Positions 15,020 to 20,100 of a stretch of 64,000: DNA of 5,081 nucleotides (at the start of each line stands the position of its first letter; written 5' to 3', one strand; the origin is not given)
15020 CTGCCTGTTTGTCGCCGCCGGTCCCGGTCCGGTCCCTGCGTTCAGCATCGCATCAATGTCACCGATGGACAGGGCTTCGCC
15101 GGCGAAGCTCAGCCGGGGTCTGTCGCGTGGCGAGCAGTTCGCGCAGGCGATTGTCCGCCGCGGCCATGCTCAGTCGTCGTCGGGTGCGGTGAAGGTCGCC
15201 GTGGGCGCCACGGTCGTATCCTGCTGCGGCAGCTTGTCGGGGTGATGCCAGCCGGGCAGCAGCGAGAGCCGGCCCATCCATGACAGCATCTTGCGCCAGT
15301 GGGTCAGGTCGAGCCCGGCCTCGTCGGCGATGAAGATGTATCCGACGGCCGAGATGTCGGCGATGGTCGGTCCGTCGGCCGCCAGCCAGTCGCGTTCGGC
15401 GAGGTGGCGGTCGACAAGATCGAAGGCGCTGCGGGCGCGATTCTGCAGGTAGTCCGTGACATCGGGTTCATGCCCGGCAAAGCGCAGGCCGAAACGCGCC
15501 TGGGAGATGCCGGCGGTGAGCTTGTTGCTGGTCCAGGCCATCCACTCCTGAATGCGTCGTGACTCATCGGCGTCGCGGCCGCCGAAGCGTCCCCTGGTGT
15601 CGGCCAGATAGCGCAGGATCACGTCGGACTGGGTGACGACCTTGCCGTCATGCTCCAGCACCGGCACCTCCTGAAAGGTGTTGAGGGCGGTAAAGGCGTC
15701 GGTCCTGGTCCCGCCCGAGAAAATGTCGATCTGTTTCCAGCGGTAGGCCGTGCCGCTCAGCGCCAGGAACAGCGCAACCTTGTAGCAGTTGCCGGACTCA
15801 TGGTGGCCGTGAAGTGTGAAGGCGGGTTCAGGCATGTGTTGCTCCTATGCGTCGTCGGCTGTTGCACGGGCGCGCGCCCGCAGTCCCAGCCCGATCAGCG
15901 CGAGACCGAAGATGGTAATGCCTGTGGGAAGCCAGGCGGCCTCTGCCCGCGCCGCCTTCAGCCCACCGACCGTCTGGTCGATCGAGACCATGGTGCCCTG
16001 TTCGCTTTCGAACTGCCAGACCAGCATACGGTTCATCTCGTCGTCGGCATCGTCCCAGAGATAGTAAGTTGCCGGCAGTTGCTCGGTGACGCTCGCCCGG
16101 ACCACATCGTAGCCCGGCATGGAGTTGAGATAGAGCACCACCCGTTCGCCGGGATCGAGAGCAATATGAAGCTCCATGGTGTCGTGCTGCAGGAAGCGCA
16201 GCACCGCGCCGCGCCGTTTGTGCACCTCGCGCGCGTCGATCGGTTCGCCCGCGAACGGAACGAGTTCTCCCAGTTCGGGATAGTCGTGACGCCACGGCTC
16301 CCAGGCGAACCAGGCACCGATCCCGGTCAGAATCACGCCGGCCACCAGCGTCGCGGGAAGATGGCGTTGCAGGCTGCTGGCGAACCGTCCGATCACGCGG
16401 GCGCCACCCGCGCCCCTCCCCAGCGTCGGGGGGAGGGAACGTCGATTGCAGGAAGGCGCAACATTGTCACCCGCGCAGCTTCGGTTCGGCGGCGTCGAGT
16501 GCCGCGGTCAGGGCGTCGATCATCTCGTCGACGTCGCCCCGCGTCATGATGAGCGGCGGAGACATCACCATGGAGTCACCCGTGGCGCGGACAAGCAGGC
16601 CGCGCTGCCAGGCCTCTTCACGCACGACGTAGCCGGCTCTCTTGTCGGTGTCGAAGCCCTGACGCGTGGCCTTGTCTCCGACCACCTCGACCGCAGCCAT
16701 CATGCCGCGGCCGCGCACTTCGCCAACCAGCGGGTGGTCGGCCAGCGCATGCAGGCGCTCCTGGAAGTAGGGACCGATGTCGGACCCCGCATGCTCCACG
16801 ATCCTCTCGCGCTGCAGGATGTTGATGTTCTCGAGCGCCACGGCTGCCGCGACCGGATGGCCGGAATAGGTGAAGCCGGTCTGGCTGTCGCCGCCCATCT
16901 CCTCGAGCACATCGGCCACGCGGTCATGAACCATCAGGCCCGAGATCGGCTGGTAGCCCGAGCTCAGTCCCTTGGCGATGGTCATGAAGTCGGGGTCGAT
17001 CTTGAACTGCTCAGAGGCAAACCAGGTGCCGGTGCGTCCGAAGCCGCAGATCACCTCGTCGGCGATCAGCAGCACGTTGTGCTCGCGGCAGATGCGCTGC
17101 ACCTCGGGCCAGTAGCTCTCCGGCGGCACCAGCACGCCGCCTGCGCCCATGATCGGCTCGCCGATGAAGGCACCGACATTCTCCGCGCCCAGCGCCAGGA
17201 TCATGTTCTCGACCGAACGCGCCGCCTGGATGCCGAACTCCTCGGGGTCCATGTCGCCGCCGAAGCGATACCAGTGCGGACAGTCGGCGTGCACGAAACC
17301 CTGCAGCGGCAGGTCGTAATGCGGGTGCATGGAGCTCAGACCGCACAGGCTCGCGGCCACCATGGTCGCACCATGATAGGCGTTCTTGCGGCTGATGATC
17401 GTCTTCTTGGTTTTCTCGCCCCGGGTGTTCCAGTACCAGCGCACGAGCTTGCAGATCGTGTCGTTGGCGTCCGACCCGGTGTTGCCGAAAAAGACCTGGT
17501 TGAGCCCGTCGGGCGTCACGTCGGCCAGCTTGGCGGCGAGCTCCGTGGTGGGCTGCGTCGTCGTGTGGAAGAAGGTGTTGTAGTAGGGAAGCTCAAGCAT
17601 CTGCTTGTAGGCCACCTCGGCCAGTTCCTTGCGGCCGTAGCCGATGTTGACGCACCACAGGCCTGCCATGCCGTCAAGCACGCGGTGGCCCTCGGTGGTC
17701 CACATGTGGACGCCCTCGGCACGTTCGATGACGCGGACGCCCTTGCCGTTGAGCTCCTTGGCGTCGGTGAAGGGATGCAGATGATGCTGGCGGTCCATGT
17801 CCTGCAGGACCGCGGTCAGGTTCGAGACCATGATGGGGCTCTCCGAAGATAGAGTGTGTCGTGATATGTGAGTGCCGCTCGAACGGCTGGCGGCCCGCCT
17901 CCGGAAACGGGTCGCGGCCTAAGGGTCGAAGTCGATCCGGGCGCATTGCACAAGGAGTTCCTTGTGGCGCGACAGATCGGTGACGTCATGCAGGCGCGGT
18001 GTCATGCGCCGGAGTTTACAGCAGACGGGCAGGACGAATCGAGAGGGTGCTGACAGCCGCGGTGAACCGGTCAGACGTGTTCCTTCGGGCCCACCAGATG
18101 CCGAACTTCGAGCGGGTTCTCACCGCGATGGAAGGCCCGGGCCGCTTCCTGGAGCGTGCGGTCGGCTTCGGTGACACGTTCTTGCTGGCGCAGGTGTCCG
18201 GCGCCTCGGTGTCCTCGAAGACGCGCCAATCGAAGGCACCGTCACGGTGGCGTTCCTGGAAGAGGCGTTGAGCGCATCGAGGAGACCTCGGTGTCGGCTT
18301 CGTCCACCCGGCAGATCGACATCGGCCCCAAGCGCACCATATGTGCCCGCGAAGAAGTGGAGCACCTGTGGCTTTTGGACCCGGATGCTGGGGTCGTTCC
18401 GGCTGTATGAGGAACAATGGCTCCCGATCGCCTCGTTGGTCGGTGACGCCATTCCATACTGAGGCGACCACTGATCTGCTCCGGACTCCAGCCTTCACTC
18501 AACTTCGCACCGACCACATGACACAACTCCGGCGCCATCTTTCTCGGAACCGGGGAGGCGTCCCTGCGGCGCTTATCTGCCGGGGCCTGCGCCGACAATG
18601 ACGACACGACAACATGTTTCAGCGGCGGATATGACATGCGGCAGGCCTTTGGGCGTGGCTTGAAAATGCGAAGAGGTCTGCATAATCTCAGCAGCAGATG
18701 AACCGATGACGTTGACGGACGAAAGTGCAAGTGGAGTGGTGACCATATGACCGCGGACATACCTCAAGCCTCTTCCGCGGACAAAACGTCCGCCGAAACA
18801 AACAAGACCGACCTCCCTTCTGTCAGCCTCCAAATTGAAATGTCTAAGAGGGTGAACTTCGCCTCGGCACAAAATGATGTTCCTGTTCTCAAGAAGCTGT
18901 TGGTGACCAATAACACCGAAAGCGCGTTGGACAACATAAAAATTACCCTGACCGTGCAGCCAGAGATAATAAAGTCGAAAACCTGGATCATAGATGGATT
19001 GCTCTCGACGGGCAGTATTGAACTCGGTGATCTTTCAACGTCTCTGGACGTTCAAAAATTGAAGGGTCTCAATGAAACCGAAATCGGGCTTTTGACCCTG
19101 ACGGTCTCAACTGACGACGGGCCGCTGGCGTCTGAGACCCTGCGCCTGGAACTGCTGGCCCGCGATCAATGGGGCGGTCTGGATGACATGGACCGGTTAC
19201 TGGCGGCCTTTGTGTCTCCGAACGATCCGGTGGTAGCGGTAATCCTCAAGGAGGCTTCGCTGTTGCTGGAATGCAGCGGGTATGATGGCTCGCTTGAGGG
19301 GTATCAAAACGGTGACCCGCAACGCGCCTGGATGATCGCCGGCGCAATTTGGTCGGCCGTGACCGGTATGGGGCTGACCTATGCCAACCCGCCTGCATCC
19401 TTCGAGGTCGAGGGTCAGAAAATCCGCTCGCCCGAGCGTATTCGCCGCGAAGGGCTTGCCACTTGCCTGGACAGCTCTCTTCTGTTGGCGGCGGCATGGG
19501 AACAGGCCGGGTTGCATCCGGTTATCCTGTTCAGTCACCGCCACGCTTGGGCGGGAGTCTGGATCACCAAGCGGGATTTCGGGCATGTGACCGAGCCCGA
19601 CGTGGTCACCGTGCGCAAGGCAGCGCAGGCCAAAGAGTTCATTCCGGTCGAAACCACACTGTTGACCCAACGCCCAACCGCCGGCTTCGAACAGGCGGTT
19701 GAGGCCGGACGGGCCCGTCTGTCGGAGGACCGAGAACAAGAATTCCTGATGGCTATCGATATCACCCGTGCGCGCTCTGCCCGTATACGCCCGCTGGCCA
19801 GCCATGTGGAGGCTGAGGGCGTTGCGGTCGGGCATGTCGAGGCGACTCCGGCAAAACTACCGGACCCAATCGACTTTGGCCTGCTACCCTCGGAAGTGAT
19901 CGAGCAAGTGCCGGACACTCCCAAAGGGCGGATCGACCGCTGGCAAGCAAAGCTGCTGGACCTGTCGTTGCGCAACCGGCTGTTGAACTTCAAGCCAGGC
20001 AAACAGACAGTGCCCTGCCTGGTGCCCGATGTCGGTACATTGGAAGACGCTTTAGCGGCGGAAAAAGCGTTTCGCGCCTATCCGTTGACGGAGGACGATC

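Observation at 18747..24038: Giant DUF4011 / SF1-helicase / DUF3320 (REase-like) gene interrupted by a single in-frame TAG at 21498-21500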

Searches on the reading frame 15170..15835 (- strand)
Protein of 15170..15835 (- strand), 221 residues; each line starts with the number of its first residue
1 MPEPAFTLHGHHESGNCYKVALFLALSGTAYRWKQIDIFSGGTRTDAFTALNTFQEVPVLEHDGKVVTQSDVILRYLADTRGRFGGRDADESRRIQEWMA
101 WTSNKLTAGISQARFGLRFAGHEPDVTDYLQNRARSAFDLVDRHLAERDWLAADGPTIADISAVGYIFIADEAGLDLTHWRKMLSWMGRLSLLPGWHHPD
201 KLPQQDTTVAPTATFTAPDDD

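Call 23: search_protein_families(library=pfam, proteins=[window:15170-15835:-], max_evalue=0.001)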
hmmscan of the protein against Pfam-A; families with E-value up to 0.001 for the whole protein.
window:15170-15835:- (221 aa): 5 families
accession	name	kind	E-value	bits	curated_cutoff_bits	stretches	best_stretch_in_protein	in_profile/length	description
PF13409.12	GST_N_2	-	8.8e-13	49.1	25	1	15-79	3-69/70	Glutathione S-transferase, N-terminal domain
PF02798.26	GST_N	-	8.8e-13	48.8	20.9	1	6-78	3-75/76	Glutathione S-transferase, N-terminal domain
PF13417.12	GST_N_3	-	1.8e-10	41.4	22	1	8-81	1-71/75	Glutathione S-transferase, N-terminal domain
PF13410.11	GST_C_2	-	2e-06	28.2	24.9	1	131-185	8-55/69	Glutathione S-transferase, C-terminal domain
PF00043.30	GST_C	-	0.00033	21.3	20.7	1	127-188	24-87/93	Glutathione S-transferase, C-terminal domain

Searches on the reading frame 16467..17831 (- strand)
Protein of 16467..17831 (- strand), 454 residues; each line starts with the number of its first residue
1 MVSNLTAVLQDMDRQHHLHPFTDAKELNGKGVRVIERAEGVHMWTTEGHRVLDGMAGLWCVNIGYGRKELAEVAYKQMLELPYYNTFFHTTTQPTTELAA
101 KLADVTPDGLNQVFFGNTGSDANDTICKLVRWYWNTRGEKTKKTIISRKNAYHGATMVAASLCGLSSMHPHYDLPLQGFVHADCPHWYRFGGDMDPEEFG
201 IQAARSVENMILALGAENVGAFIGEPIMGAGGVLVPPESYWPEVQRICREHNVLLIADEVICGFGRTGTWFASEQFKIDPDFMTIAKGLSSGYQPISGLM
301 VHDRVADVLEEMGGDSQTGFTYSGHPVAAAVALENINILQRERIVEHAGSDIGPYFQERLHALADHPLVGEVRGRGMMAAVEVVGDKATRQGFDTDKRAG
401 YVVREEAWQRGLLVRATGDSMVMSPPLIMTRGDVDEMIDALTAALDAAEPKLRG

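Call 23: search_protein_families(library=pfam, proteins=[window:16467-17831:-], max_evalue=0.001)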
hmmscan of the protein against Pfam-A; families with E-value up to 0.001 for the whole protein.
window:16467-17831:- (454 aa): 1 family
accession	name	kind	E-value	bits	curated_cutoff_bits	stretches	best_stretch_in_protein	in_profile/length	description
PF00202.27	Aminotran_3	-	2.4e-88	297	30.5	1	33-445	11-403/403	Aminotransferase class-III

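Call 41: find_related_loci(query=window:16467-17831:-, collection=genome_contigs, flank=10000)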
Query window:16467-17831:- (454 aa) in genome_contigs; peptide patterns used: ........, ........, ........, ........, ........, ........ (x = any residue, [..] = any of these).
69 stretches matched a pattern; 17 encode a relative of the query (tblastn E <= 1e-3); 17 distinct loci.
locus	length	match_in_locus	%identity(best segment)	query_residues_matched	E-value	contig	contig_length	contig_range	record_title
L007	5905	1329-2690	80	1-454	0e+0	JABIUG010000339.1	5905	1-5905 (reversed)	MAG: Rhodospirillaceae bacterium isolate SI072_bin42 k141_2413707, whole genome shotgun sequence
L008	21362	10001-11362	82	1-454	0e+0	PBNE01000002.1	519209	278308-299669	MAG: Rhodospirillaceae bacterium isolate SP197 115334, whole genome shotgun sequence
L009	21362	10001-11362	79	1-454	0e+0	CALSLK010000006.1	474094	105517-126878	MAG: uncultured Alphaproteobacteria bacterium isolate A_MB180 genome assembly, contig: contig_16619_A_MB180, whole genom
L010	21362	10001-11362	80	1-454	0e+0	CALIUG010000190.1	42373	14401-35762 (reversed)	MAG: uncultured Alphaproteobacteria bacterium isolate S1_Bin_Bin_233_1 genome assembly, contig: c_000001967222, whole ge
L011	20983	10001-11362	79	1-454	0e+0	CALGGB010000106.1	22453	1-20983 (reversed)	MAG TPA_asm: uncultured Rhodospirillaceae bacterium isolate ERR2206780_bin.111_CONCOCT_v1.1_MAG genome assembly, contig:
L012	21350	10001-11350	78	1-450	0e+0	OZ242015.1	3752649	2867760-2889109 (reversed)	MAG: Alphaproteobacteria bacterium isolate 50360e3c-73a9-49b7-927d-5f9a8779493f genome assembly, chromosome: 1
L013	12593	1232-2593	79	1-454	0e+0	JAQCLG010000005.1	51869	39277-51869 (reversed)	MAG: Proteobacteria bacterium isolate casp40-mb.99 NODE_1499_length_51869_cov_0.105872, whole genome shotgun sequence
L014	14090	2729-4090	78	1-454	0e+0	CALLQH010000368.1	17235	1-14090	MAG TPA_asm: uncultured bacterium isolate SRR6227243_bin.5_CONCOCT_v1.1_MAG genome assembly, contig: ERZ795105.3050, who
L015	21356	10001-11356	77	1-452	0e+0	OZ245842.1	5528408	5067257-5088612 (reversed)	MAG: Alphaproteobacteria bacterium isolate 8fa29e53-599d-4395-9acb-6f40a3095647 genome assembly, chromosome: 1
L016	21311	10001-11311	66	1-447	0e+0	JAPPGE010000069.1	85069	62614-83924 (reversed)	MAG: bacterium isolate RHO1_bin_48 NODE_654_length_85069_cov_10.619180, whole genome shotgun sequence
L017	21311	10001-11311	66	1-447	0e+0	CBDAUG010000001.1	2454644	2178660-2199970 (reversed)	MAG: Alphaproteobacteria bacterium isolate 85bc8abf-2a0b-40a6-bf12-b11200afe27e genome assembly, contig: contig_1, whole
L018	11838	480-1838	61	1-452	0e+0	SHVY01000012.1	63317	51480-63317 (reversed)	MAG: Alphaproteobacteria bacterium isolate Baikal-deep-G51 BACOMB-C1652, whole genome shotgun sequence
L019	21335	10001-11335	56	3-446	6e-172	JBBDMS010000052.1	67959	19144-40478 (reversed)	MAG: Dongiaceae bacterium isolate LejiaB_64_15 Lejia_B_514_length_67959_cov_9, whole genome shotgun sequence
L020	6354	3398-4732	56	3-446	9e-172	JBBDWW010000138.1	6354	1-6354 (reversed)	MAG: Dongiaceae bacterium isolate LejiaD_64_10 Lejia_D_16840_length_6354_cov_5, whole genome shotgun sequence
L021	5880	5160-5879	80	1-240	3e-136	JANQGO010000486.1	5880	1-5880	MAG: Alphaproteobacteria bacterium isolate PL23b_bin.48 k99_2156201, whole genome shotgun sequence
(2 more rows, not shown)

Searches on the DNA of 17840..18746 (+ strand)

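Call 27: search_dna_similar(query=window:17840-18746:+, collection=plasmids, mode=distant, max_rows=10)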
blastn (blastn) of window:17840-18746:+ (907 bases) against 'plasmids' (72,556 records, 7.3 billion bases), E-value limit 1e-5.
Records with a match: 1; places in all: 1; records where one place covers at least 80% of the query: 0.
Best place of each record, by identity: 60-80% 1.
By first word of the organism name: Niveispirillum 1.
By predicted mobility (MOB-suite, as given by PLSDB): non-mobilizable 1.
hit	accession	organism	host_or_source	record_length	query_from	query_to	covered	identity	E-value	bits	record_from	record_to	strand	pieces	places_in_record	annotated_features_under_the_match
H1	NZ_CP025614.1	Niveispirillum cyanobacteriorum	sing cell,cyanobacterial aggregates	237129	256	358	11%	73.8%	3e-7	65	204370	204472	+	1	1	MFS transporter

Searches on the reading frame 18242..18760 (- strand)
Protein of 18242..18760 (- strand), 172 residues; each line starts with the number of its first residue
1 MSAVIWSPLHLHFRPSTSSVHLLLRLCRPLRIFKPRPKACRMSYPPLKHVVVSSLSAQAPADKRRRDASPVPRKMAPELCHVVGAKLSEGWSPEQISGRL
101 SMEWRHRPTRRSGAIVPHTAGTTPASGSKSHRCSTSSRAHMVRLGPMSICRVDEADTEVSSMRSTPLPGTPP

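Call 23: search_protein_families(library=pfam, proteins=[window:18242-18760:-], max_evalue=0.001)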
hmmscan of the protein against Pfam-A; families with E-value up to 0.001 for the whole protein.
window:18242-18760:- (172 aa): 0 families

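Call 28: search_dna_similar(query=window:18242-18760:-, collection=plasmids, mode=protein, max_rows=8, max_evalue=0.001)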
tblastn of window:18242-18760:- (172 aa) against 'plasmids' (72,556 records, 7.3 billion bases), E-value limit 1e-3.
No match.

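Call 29: search_protein_families(library=ncbifam, proteins=[window:18242-18760:-], max_evalue=10)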
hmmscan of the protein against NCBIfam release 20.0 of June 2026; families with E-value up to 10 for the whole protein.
window:18242-18760:- (172 aa): 1 family
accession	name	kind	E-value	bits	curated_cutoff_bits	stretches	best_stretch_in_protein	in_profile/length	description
NF033563.0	transpos_IS30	equivalog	0.00013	21.8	80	1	54-106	18-67/267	IS30 family transposase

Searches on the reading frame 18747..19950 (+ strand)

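Call 9: search_protein_families(library=pfam, proteins=[window:18747-19950:+], max_evalue=1)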
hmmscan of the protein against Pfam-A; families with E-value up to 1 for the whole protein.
window:18747-19950:+ (401 aa): 2 families
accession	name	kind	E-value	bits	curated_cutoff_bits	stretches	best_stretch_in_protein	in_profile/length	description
PF06483.16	ChiC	-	0.02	15.3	27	1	10-61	18-68/176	Chitinase C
PF19516.4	DUF6049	-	0.21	10.6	30.1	1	7-129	25-142/708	Family of unknown function (DUF6049)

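Call 53: predict_structure(alignment_id=A1)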
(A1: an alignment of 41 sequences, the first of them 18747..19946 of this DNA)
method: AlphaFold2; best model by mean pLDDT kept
length: 400 residues; sequences in the alignment: 41
mean_pLDDT: 80.2   pTM: 0.74
mean pLDDT of the five models: 80.2, 75.7, 71.8, 70.1, 63.9
residues with pLDDT >= 90: 168; 70-90: 153; 50-70: 37; < 50: 42
segments of 3 or more residues with pLDDT < 50: 1-21, 353-363, 379-387
pLDDT, mean of each block of 10 residues (from residue 1): 33 32 76 82 80 91 92 87 90 84 73 89 90 85 72 81 94 93 85 94 93 79 82 91 94 94 93 86 85 92 91 94 93 90 70 43 61 69 47 60
secondary structure, 60 per line:
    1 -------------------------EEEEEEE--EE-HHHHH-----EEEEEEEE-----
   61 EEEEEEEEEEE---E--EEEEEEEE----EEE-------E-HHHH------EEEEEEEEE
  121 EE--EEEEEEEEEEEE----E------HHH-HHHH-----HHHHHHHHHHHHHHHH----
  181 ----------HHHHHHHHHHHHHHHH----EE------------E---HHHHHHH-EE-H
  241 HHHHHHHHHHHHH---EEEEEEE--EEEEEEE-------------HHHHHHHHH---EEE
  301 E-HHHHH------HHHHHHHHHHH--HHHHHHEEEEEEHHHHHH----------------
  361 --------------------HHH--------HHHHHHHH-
elements in order: E26-32 H38-42 E48-55 E61-71 E78-85 E90-92 H102-105 E112-122 E125-136 H152-155 H161-176 H191-206 H229-235 H240-253 E257-263 E266-272 H286-294 E298-301 H303-307 H314-324 H327-332 E333-338 H339-344 H392-399

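Call 55: fold_search(model_id=the predicted structure, library=pdb)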
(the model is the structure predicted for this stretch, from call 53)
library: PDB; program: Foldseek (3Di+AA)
matches with E <= 10: 1512; with E <= 0.001: 18
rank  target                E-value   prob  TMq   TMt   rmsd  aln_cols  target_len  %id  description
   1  9fyn                  1.4e-04  1.00  0.22  0.12   3.8       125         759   15  Lacto-N-biosidase from Trueperella pyogenes (released 2024-10-09)
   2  9bc2_A                1.4e-04  0.97  0.19  0.13  17.0       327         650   12  Transglutaminase 2 - Open State (released 2024-07-03)
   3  3s3j_A                1.4e-04  0.96  0.19  0.13  17.0       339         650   11  Transglutaminase 2 in complex with a novel inhibitor (released 2012-06-06)
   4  5dmy_B                2.3e-04  1.00  0.20  0.10  11.8       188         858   14  Beta-galactosidase - construct 33-930 (released 2016-10-05)
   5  3s3p_A                2.3e-04  0.92  0.17  0.12  17.2       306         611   12  Transglutaminase 2 in complex with a novel inhibitor (released 2012-06-06)
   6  5w0p_D                2.7e-04  0.99  0.14  0.08  11.1       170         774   15  Crystal structure of rhodopsin bound to visual arrestin determined by X-ray free electron laser (released 2017-08-09)
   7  9a3v_A                4.8e-04  0.95  0.20  0.13  16.6       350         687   11  Predicted model of tissue transglutaminase 2 (TG2) in complex with plasma fibronectin type III modules 14 and 15 (FNII (released 2024-02-02)
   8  8oxv_A                5.1e-04  1.00  0.20  0.13   3.4       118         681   13  Transglutaminase 3 zymogen in complex with DH patient-derived Fab DH63-B02 (released 2023-10-18)
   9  6a8p_B                6.4e-04  1.00  0.19  0.12   4.4       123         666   14  Transglutaminase 2 mutant G224V in complex with GTP (released 2018-09-26)
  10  5l7r_A                6.4e-04  0.96  0.17  0.12  15.8       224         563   11  Crystal structure of BvGH123 (released 2017-03-22)
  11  5w0p_B                7.6e-04  0.98  0.14  0.08  10.7       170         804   14  Crystal structure of rhodopsin bound to visual arrestin determined by X-ray free electron laser (released 2017-08-09)
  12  3f65_D                7.6e-04  0.96  0.14  0.28   6.3       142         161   13  The F4 fimbrial chaperone FaeE does not self-cap its interactive surfaces (released 2009-05-19)
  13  5l7v_B                7.6e-04  0.92  0.18  0.13  18.0       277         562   10  Crystal Structure of BvGH123 with bond transition state analog Galthiazoline. (released 2017-03-22)
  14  5a42                  8.6e-04  0.99  0.21  0.06  14.4       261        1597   17  Cryo-EM single particle 3D reconstruction of the native conformation of E. coli alpha-2-macroglobulin (ECAM) (released 2015-07-29)
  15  5l7u_B                8.6e-04  0.98  0.17  0.13  15.6       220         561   12  Crystal structure of BvGH123 with bound GalNAc (released 2017-03-22)
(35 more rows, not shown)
